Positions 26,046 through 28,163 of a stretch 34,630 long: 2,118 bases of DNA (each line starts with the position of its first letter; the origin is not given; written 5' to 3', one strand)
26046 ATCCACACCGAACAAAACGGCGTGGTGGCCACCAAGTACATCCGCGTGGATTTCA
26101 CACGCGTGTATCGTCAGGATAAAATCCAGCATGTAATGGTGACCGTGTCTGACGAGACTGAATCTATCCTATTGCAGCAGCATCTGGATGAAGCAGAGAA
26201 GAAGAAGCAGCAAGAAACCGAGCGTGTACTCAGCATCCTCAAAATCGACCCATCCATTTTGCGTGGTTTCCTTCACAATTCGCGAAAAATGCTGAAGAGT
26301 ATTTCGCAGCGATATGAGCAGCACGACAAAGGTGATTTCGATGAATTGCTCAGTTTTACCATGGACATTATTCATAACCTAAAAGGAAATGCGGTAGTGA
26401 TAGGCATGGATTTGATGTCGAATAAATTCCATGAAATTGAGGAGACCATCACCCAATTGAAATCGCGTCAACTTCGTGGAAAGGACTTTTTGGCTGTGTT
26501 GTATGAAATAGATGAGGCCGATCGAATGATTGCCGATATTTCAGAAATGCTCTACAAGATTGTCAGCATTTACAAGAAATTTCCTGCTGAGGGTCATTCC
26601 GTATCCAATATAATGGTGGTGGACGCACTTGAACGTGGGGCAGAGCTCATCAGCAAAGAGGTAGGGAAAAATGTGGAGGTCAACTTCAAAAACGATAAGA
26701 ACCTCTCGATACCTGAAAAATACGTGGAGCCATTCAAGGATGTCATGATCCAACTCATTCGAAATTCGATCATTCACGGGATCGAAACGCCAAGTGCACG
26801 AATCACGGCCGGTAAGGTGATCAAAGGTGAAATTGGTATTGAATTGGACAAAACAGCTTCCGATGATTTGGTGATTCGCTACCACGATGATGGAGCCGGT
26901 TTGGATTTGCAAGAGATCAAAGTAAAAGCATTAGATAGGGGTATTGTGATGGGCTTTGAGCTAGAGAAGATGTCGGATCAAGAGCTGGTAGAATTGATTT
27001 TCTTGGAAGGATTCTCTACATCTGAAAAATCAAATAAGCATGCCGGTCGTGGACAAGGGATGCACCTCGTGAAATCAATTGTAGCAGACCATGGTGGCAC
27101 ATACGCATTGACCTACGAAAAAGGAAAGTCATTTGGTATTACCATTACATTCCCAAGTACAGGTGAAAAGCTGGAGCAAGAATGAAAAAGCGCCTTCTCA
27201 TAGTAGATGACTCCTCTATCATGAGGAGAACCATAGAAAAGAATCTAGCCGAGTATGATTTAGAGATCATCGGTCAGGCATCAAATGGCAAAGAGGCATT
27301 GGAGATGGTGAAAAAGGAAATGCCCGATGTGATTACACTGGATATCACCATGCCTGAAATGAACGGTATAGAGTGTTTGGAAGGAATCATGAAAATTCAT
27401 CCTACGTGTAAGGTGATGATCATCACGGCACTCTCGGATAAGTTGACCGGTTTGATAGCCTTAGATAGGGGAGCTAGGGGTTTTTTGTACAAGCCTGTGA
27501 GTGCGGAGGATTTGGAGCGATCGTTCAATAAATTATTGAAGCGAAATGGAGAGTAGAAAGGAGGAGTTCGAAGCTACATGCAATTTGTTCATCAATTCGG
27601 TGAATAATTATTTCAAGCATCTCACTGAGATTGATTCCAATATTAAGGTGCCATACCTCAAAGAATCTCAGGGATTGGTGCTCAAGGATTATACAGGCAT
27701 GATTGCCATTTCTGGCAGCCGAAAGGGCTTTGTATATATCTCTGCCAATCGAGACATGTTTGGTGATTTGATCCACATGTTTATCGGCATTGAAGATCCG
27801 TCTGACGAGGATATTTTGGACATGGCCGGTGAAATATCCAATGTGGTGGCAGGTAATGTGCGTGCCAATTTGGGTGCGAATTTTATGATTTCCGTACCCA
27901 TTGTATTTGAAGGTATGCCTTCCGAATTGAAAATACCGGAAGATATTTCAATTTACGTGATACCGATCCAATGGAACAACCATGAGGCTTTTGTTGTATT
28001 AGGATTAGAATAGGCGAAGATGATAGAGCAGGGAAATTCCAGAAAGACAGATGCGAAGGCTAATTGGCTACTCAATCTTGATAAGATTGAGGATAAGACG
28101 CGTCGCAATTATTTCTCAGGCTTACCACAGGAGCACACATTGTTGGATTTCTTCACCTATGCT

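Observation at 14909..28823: Fourteen-gene, two-kinase chemosensory (Che-like) supercluster in a Bacteroidota-type context with no motility apparatus in view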

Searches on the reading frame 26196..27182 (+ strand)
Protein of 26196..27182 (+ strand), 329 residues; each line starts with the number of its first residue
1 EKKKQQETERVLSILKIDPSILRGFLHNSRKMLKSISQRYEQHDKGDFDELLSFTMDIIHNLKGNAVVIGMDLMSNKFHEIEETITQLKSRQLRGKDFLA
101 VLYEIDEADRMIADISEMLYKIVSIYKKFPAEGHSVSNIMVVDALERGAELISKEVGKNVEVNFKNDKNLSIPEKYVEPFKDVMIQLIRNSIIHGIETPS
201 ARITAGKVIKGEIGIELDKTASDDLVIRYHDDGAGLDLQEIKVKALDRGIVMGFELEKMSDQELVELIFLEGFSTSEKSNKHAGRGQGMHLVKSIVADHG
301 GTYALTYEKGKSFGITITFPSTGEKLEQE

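Call 41: search_protein_representatives(protein=window:26196-27182:+)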
Query: 329 residues. Proteins with E-value up to 0.001 (for the whole library): 34644; up to 1e-10: 27070; up to 1e-30: 278. The best 150 are listed.
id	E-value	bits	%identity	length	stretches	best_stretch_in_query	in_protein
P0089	5.8e-109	380.3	56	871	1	1-327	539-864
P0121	4.0e-76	272.5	42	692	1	2-322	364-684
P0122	4.4e-73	262.5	42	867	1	2-327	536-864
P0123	6.4e-73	261.9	42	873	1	1-321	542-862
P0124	6.4e-70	252.1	39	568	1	2-321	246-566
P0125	7.6e-66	238.7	38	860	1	2-321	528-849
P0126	3.9e-64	233.1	40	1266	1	1-322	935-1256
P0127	5.1e-64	232.7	37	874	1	1-321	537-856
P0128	2.5e-63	230.4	36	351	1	1-321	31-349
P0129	2.2e-62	227.4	41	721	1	2-320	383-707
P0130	9.9e-61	221.9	38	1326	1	1-321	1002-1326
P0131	2.1e-59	217.6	39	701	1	3-320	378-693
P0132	2.8e-59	217.2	36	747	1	1-326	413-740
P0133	3.5e-58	213.5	38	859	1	1-321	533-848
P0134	1.7e-57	211.3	38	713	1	1-320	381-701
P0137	1.7e-54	201.5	34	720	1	2-321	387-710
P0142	2.5e-50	187.8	35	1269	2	1-320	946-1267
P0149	4.8e-43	163.9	31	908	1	3-321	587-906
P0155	1.3e-41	159.2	31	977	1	1-320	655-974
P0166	2.7e-39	151.6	29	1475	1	5-321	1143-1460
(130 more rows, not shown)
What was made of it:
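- On CheA (for the NIT kinase, 24579-27185): Nearly all of the top 150 family representatives do the same (call 41).
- The protein ends after P4, as do nearly all of the top 150 family representatives (call 41).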

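Call 42: search_protein_families(library=pfam, proteins=[P0121, P0124, P0126, P0129, P0130, P0132, P0137, P0142, P0149, P0155], max_evalue=0.001)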
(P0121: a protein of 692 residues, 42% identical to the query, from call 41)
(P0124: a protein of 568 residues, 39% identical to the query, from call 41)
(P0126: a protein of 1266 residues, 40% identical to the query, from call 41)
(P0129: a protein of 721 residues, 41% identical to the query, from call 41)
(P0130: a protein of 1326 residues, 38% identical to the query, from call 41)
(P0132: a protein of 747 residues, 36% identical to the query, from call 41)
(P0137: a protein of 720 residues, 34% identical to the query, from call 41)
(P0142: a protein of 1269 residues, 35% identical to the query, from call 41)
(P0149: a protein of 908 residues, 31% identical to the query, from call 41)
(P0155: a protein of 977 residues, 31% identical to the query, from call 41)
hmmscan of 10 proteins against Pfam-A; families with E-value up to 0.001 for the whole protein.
P0121 (692 aa): 2 families
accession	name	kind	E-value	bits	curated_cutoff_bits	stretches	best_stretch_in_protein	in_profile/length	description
PF02518.31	HATPase_c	-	1.8e-10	41.7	26.4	1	547-677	12-105/111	Histidine kinase-, DNA gyrase B-, and HSP90-like ATPase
PF01627.28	Hpt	-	8.7e-05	23.1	24.6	1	382-449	1-60/84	Hpt domain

P0124 (568 aa): 1 family
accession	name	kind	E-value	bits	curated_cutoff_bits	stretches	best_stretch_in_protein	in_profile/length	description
PF02518.31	HATPase_c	-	2.3e-07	31.7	26.4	1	430-565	7-108/111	Histidine kinase-, DNA gyrase B-, and HSP90-like ATPase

P0126 (1266 aa): 3 families
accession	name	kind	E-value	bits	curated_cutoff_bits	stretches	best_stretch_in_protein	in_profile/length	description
PF07494.17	Reg_prop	-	2.8e-11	42.6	20.4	0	41-63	1-23/24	Two component regulator propeller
PF02518.31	HATPase_c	-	8.5e-08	33.1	26.4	1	1119-1256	7-110/111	Histidine kinase-, DNA gyrase B-, and HSP90-like ATPase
PF07495.19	Y_Y_Y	-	4.2e-07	30.2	26.6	1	676-719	8-51/65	Y_Y_Y domain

P0129 (721 aa): 2 families
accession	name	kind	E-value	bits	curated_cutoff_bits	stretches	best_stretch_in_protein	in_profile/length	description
PF13675.11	PilJ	-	2e-15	57.3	26.6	1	30-130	3-99/114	Type IV pili methyl-accepting chemotaxis transducer N-term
PF02518.31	HATPase_c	-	4.9e-10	40.3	26.4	1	570-707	5-108/111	Histidine kinase-, DNA gyrase B-, and HSP90-like ATPase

P0130 (1326 aa): 6 families
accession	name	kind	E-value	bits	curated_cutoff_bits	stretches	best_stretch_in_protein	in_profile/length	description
PF07494.17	Reg_prop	-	3.1e-44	143.7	20.4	1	545-567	1-23/24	Two component regulator propeller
PF07495.19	Y_Y_Y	-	1.4e-20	73.4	26.6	1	716-780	1-65/65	Y_Y_Y domain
PF02518.31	HATPase_c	-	6.4e-10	39.9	26.4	1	1187-1320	7-105/111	Histidine kinase-, DNA gyrase B-, and HSP90-like ATPase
PF08450.18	SGL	-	2e-08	34.6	26.3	0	353-452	30-131/246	SMP-30/Gluconolactonase/LRE-like region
PF01627.28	Hpt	-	0.00019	22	24.6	1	1023-1091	3-63/84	Hpt domain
PF16967.11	TcfC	-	0.00084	19.3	29.4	0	737-773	29-64/68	E-set like domain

P0132 (747 aa): 4 families
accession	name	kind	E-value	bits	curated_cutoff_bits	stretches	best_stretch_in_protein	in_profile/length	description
PF13675.11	PilJ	-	6.2e-13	49.2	26.6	1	62-163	2-99/114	Type IV pili methyl-accepting chemotaxis transducer N-term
PF02518.31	HATPase_c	-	2.9e-10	41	26.4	1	596-735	4-109/111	Histidine kinase-, DNA gyrase B-, and HSP90-like ATPase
PF00482.28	T2SSF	-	0.00023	21.6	25.2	0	146-235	33-122/125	Type II secretion system (T2SS), protein F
PF01627.28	Hpt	-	0.00033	21.3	24.6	0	434-503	3-62/84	Hpt domain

P0137 (720 aa): 2 families
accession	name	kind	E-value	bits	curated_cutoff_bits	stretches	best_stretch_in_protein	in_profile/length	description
PF02518.31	HATPase_c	-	4.8e-11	43.5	26.4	1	569-710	5-109/111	Histidine kinase-, DNA gyrase B-, and HSP90-like ATPase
PF01627.28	Hpt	-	0.00051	20.7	24.6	0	406-500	2-78/84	Hpt domain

P0142 (1269 aa): 5 families
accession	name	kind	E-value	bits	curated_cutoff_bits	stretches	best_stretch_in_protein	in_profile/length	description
PF07494.17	Reg_prop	-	6.3e-31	102.9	20.4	1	291-313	1-23/24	Two component regulator propeller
PF07495.19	Y_Y_Y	-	3.1e-18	65.9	26.6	1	660-723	1-64/65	Y_Y_Y domain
PF02518.31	HATPase_c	-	3.1e-11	44.1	26.4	1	1127-1263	5-106/111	Histidine kinase-, DNA gyrase B-, and HSP90-like ATPase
PF23748.1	Beta-prop_LRRK2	-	1.1e-06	28.4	26.9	0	480-533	256-310/359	LRRK2 beta propeller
PF01627.28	Hpt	-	2.3e-05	25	24.6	1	966-1063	2-82/84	Hpt domain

P0149 (908 aa): 3 families
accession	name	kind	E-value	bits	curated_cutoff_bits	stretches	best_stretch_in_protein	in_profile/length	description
PF02518.31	HATPase_c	-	1.1e-09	39.2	26.4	1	768-906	4-109/111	Histidine kinase-, DNA gyrase B-, and HSP90-like ATPase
PF01627.28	Hpt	-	5.1e-08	33.5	24.6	1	605-683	2-67/84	Hpt domain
PF00672.30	HAMP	-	0.00012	22.7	25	1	366-413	1-48/53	HAMP domain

P0155 (977 aa): 3 families
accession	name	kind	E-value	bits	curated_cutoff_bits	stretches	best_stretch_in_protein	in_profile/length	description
PF02518.31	HATPase_c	-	3.6e-08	34.3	26.4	1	838-976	5-110/111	Histidine kinase-, DNA gyrase B-, and HSP90-like ATPase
PF00672.30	HAMP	-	1.5e-06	28.9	25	1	441-489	5-53/53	HAMP domain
PF01627.28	Hpt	-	1.5e-06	28.8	24.6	1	675-744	2-60/84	Hpt domain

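Call 43: list_cluster_members(proteins=[P0121, P0124, P0126, P0129, P0130, P0132, P0137, P0149, P0155, P0166])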
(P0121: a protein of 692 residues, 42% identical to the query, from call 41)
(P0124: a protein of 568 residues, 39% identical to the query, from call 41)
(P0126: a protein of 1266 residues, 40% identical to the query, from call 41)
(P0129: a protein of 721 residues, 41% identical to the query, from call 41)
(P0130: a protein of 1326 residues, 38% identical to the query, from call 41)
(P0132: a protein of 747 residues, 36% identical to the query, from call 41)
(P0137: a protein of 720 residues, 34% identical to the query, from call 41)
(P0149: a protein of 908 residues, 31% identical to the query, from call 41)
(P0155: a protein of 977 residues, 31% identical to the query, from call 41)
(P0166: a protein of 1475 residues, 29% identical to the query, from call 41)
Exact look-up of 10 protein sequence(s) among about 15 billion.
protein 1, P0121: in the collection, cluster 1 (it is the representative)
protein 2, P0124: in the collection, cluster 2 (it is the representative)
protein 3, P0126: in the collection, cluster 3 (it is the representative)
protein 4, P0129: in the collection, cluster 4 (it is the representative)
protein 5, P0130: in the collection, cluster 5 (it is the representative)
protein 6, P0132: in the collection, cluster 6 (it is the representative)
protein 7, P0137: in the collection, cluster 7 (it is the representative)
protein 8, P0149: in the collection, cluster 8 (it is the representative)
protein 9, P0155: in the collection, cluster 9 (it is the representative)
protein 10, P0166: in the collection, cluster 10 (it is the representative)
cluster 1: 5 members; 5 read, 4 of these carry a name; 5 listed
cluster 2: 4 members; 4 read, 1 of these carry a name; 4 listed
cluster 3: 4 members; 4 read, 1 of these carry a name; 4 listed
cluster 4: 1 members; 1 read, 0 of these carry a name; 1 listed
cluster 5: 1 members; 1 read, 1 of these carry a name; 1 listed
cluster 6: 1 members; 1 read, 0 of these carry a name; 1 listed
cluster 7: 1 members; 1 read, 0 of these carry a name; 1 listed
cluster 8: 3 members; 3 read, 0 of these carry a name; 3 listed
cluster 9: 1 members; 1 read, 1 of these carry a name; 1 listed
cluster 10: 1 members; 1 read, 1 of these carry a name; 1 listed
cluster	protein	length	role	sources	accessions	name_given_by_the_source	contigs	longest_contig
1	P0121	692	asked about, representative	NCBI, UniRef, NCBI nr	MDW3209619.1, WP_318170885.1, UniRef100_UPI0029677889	MAG: ATP-binding protein [Reichenbachiella sp.] | ATP-binding protein n=1 Tax=Reichenbachiella sp. TaxID=2184521 RepID=UPI0029677889 | ATP-binding protein [Reichenbachiella sp.]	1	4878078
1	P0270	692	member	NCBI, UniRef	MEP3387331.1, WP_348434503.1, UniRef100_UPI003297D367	MAG: ATP-binding protein [Reichenbachiella sp.] | ATP-binding protein n=1 Tax=Reichenbachiella sp. TaxID=2184521 RepID=UPI003297D367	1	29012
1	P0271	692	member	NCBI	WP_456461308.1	ATP-binding protein [Reichenbachiella sp.]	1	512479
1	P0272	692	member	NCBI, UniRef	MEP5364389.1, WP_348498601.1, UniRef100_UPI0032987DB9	MAG: ATP-binding protein [Reichenbachiella sp.] | ATP-binding protein n=1 Tax=Reichenbachiella sp. TaxID=2184521 RepID=UPI0032987DB9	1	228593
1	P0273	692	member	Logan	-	-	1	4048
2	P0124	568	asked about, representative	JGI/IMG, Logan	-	-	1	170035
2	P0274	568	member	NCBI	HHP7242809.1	MAG TPA: ATP-binding protein [Cyclobacteriaceae bacterium]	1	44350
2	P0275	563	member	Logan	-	-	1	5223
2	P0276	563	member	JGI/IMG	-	-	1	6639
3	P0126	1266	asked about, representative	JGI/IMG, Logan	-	-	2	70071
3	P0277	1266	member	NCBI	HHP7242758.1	MAG TPA: ATP-binding protein [Cyclobacteriaceae bacterium]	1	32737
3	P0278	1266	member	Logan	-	-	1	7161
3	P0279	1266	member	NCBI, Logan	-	-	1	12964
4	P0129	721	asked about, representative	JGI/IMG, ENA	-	-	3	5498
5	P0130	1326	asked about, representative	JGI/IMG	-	ligand-binding sensor domain-containing protein/PAS domain-containing protein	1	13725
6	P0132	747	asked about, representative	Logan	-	-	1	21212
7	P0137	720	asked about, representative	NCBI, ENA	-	-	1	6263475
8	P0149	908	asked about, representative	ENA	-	-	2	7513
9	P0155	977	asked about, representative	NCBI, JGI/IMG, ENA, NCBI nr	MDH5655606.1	MAG: ATP-binding protein [Spirochaetia bacterium] | ATP-binding protein [Spirochaetia bacterium]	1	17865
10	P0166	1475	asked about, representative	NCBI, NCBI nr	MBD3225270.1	MAG: GAF domain-containing protein [Caldithrix sp.] | GAF domain-containing protein [Caldithrix sp.]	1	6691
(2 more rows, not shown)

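Call 44: find_encoding_contigs(protein=P0121, flank=6000, max_places=1)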
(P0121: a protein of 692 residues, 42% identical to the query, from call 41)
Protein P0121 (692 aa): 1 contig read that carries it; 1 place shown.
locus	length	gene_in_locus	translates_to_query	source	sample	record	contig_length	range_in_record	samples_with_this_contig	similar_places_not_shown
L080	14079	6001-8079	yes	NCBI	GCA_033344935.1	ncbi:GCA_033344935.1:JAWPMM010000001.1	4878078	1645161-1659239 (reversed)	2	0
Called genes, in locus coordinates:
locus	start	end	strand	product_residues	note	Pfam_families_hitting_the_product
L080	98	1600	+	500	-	PF00078:RVT_1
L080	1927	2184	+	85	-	PF19891:DUF6364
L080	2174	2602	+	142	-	PF13470:PIN_3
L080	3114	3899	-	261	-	PF00378:ECH_1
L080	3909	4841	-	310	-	PF00551:Formyl_trans_N, PF02911:Formyl_trans_C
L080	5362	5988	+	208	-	PF20029:DUF6436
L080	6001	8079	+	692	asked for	PF02518:HATPase_c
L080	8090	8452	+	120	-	PF00072:Response_reg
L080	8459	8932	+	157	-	PF13690:CheX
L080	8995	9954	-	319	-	PF00149:Metallophos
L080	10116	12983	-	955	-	PF13620:CarboxypepD_reg, PF13715:CarbopepD_reg_2, PF07715:Plug, PF00593:TonB_dep_Rec_b-barrel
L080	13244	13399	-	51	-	-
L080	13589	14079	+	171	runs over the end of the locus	-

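Call 45: find_encoding_contigs(protein=P0155, flank=6000, max_places=1)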
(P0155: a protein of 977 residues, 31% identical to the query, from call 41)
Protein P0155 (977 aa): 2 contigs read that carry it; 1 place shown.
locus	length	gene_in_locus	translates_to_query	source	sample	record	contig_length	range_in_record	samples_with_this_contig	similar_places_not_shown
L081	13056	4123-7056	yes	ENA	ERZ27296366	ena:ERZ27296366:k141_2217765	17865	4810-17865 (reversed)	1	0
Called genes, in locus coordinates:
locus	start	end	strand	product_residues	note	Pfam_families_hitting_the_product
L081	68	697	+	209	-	PF01066:CDP-OH_P_transf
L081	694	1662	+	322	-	PF01148:CTP_transf_1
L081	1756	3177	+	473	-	PF03349:Toluene_X (weak)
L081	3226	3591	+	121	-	PF00072:Response_reg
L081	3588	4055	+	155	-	PF13690:CheX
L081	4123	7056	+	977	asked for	PF00672:HAMP (weak), PF01627:Hpt (weak), PF02518:HATPase_c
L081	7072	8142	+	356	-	PF00211:Guanylate_cyc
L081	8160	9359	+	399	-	PF13506:Glyco_transf_21, PF13641:Glyco_tranf_2_3, PF00535:Glycos_transf_2, PF10111:Glyco_tranf_2_2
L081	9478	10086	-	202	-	-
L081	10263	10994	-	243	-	PF01706:FliG_C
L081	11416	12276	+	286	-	PF00756:Esterase, PF00326:Peptidase_S9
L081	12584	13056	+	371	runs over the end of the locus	PF00027:cNMP_binding, PF00581:Rhodanese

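Call 86: find_encoding_contigs(protein=P0126, flank=4000, max_places=1)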
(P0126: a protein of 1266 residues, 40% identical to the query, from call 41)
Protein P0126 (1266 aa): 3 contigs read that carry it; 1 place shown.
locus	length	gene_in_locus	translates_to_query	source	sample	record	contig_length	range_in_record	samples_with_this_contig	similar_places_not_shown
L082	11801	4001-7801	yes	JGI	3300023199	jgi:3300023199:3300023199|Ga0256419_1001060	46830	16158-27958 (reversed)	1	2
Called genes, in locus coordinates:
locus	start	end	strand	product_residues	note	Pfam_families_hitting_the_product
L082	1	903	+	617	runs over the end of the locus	PF01558:POR, PF01855:POR_N, PF17147:PFOR_II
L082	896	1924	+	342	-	PF02775:TPP_enzyme_C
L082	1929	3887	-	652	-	PF09087:Cyc-maltodext_N, PF00128:Alpha-amylase, PF10438:Cyc-maltodext_C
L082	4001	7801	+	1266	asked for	PF07494:Reg_prop (faint), PF07495:Y_Y_Y (weak), PF02518:HATPase_c (weak)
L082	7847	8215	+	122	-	PF00072:Response_reg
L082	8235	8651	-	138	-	PF20398:DUF6691 (weak), PF04143:Sulf_transp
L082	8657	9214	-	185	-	PF04143:Sulf_transp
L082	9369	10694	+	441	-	PF00083:Sugar_tr, PF07690:MFS_1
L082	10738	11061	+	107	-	-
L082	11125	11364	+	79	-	-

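Call 87: find_encoding_contigs(protein=P0137, flank=4000, max_places=1)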
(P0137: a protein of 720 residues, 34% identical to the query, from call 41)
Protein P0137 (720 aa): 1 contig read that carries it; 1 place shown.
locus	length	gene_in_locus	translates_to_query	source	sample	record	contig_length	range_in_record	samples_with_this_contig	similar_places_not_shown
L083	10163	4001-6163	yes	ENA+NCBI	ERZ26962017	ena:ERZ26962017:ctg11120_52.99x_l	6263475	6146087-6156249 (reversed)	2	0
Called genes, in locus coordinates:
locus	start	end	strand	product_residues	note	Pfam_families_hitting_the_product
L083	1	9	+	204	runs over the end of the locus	PF09603:Fib_succ_major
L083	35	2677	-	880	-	PF12704:MacB_PCD, PF02687:FtsX, PF12704:MacB_PCD (weak), PF02687:FtsX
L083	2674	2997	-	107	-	PF03551:PadR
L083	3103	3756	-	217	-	PF08818:DUF1801, PF13376:OmdA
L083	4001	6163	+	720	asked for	PF02518:HATPase_c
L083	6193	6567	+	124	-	PF00072:Response_reg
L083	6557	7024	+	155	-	PF13690:CheX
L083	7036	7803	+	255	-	PF07228:SpoIIE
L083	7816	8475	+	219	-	PF12895:ANAPC3 (faint), PF13371:TPR_9 (faint), PF14559:TPR_19 (faint), PF13424:TPR_12 (faint), PF00515:TPR_1 (faint), PF07719:TPR_2 (faint), PF13174:TPR_6 (faint), PF13432:TPR_16 (weak)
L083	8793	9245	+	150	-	PF03544:TonB_C (weak)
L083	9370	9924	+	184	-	PF04542:Sigma70_r2, PF07638:Sigma70_ECF (weak), PF08281:Sigma70_r4_2, PF04545:Sigma70_r4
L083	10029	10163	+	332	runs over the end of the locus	PF04773:FecR, PF16344:FecR_C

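Call 88: find_encoding_contigs(protein=P0166, flank=4000, max_places=1)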
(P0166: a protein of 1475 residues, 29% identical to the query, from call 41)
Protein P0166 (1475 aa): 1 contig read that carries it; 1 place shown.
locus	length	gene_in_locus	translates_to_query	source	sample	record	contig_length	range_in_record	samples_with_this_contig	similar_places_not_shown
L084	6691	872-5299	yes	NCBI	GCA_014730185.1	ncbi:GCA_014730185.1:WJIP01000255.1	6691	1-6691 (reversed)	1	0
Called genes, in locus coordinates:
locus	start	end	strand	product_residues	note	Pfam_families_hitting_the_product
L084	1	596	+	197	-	PF00326:Peptidase_S9, PF01738:DLH (weak), PF02129:Peptidase_S15 (faint), PF12146:Hydrolase_4 (faint), PF20434:BD-FAE (faint)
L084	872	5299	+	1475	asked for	PF08450:SGL (faint), PF23748:Beta-prop_LRRK2 (faint), PF07494:Reg_prop (weak), PF07495:Y_Y_Y, PF01590:GAF, PF13185:GAF_2, PF13492:GAF_3 (weak), PF02518:HATPase_c, +1 more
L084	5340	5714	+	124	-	PF00072:Response_reg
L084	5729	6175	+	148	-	PF13690:CheX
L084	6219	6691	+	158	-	?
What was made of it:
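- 27182..27556 (+): CheY3, a receiver translationally coupled to the NIT kinase through an ATGA overlap. A REC gene lies next to the kinase in all six sampled family members (calls 44, 45, 86-88).
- Cassette generality (calls 44, 45, 86-88): all six sampled distant members have an adjacent REC, five of six also a CheX, and one of them a PP2C as well.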

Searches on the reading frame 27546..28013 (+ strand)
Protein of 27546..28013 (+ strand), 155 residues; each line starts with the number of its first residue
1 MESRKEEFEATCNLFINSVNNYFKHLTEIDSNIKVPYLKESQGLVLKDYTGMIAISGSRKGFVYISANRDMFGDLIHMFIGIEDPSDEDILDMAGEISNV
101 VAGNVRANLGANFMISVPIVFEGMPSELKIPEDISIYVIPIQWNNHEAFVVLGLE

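Call 4: search_protein_families(library=pfam, proteins=[window:27546-28013:+], max_evalue=0.01)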
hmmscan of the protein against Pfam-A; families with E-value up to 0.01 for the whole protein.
window:27546-28013:+ (155 aa): 1 family
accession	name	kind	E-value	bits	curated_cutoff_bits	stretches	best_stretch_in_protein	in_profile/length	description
PF13690.11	CheX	-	1.6e-19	70.2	27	1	49-141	1-93/94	Chemotaxis phosphatase CheX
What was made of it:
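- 27546..28013 (+): CheX phosphatase with the E96-x2-N99 motif intact. CheX 1.6e-19 (call 4).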

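Call 7: search_protein_families(library=ncbifam, proteins=[window:27546-28013:+], max_evalue=0.01)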
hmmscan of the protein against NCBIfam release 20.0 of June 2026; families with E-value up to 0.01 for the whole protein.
window:27546-28013:+ (155 aa): 1 family
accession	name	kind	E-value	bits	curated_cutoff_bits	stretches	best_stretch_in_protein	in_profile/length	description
NF041094.1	CheX_Thtogales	equivalog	5e-06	26.4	280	1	12-142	6-138/152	CheY-P phosphatase CheX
